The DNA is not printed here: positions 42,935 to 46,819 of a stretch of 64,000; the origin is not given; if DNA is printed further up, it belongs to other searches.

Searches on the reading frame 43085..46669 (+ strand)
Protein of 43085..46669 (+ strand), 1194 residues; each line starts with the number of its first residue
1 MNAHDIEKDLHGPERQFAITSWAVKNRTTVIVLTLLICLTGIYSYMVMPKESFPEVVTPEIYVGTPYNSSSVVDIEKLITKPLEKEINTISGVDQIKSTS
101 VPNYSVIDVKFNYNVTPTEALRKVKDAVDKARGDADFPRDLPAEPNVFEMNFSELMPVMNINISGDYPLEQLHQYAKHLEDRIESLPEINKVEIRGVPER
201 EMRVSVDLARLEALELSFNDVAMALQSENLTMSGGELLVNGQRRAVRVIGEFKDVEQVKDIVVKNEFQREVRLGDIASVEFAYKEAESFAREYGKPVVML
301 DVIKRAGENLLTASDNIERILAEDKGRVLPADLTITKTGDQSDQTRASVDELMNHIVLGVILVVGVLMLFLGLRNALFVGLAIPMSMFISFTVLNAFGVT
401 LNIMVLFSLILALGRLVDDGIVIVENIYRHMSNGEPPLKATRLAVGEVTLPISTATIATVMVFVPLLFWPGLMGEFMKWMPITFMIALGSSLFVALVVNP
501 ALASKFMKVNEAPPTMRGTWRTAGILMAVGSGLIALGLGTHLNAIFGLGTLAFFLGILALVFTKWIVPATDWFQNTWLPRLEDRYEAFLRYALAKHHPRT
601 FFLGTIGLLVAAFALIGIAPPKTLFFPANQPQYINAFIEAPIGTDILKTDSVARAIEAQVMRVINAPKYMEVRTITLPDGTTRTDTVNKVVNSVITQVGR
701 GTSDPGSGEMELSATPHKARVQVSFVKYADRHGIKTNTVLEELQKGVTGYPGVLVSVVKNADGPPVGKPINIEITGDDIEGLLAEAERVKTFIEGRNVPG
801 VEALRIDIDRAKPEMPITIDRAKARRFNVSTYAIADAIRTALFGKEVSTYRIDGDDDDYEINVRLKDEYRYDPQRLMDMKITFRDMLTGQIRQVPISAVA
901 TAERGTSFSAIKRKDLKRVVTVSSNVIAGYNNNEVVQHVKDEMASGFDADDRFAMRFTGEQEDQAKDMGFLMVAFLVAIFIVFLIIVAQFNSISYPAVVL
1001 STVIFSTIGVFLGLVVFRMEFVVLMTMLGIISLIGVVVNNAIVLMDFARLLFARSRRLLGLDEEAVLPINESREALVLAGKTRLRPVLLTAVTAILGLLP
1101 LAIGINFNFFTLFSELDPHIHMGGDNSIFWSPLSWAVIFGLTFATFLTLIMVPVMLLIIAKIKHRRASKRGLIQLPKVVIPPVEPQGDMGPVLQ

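Call 20: search_protein_families(library=pfam, proteins=[window:43085-46669:+], max_evalue=0.001)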
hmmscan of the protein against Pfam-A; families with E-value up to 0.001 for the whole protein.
window:43085-46669:+ (1194 aa): 1 family
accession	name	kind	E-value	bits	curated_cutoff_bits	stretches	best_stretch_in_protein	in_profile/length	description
PF00873.25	ACR_tran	-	3.4e-167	558.5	28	2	21-692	3-612/1021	AcrB/AcrD/AcrF family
